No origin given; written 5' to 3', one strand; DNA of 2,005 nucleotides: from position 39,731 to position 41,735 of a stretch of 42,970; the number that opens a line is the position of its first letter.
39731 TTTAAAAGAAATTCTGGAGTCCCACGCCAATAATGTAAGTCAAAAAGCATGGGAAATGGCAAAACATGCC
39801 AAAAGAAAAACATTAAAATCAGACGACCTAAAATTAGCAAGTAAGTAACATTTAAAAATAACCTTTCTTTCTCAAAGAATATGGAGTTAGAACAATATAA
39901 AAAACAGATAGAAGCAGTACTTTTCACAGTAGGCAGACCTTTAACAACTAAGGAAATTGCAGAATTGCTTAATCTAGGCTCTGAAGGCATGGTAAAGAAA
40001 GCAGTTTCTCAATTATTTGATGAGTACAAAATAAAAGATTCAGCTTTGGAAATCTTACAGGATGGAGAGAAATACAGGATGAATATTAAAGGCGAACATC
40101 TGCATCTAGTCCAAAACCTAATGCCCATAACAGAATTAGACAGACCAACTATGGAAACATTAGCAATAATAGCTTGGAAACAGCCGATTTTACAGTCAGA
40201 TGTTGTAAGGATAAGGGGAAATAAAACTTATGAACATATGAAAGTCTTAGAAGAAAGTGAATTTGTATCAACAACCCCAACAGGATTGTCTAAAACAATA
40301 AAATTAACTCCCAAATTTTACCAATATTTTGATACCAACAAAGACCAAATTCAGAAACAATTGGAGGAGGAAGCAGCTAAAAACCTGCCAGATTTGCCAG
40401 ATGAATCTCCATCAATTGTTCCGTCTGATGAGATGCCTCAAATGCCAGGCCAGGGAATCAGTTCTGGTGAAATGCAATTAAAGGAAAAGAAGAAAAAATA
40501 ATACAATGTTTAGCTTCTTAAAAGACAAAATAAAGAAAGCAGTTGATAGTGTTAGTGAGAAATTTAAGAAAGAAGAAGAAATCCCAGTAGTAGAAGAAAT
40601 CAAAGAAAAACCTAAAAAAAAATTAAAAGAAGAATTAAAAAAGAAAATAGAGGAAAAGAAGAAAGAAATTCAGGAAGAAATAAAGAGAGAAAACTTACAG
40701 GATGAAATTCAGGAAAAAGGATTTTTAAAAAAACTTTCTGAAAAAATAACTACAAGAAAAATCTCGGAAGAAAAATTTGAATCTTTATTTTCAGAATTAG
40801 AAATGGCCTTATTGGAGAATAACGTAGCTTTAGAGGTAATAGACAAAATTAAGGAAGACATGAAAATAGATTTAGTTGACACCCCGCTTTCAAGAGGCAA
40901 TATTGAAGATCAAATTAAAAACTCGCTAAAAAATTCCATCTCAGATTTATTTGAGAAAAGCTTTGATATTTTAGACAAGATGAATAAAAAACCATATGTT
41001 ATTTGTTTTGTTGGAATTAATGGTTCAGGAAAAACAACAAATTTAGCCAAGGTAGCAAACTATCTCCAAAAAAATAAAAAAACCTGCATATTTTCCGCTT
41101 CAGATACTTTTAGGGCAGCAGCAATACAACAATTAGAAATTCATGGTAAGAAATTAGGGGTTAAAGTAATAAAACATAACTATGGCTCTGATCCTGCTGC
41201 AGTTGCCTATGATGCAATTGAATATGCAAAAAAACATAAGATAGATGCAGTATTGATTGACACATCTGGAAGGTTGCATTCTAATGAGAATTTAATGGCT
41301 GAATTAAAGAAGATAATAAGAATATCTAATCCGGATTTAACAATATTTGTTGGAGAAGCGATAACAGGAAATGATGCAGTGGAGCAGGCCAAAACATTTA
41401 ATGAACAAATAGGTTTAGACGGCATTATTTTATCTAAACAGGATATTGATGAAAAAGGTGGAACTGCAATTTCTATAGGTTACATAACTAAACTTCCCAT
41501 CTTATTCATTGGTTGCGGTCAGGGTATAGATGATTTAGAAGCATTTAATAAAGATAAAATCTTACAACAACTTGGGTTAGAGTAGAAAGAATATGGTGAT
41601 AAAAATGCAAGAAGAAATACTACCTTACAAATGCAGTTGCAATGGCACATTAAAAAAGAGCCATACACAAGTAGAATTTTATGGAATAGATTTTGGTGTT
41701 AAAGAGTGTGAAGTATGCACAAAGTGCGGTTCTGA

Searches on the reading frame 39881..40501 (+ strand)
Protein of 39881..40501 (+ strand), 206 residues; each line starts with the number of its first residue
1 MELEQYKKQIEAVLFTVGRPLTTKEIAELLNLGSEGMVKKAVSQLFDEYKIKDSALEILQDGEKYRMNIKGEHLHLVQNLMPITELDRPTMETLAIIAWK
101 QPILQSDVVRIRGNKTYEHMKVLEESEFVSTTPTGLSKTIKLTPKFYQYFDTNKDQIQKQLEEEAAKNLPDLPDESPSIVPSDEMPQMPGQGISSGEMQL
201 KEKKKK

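Call 68: search_protein_families(library=pfam, proteins=[window:39881-40501:+], max_evalue=0.0001)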
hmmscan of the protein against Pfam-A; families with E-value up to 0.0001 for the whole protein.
window:39881-40501:+ (206 aa): 1 family
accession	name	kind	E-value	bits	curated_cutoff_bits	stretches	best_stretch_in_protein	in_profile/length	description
PF04079.22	SMC_ScpB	-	3.4e-33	114.9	27.4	1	9-154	2-153/160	Segregation and condensation complex subunit ScpB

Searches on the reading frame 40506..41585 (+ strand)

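Call 68: search_protein_families(library=pfam, proteins=[window:40506-41585:+], max_evalue=0.0001)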
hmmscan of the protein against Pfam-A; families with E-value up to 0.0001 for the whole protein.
window:40506-41585:+ (359 aa): 4 families
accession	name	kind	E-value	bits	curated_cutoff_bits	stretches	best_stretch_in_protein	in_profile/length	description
PF00448.28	SRP54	-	6.2e-73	245.1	22.7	1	164-356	2-194/196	SRP54-type protein, GTPase domain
PF02881.24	SRP54_N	-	2.7e-06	27.9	22.4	1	75-129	6-62/75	SRP54-type protein, helical bundle domain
PF13207.12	AAA_17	-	4.8e-06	27.3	27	1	169-282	1-108/136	AAA domain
PF06414.18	Zeta_toxin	-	4.8e-05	23.3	22.3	0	159-266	12-116/199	Zeta toxin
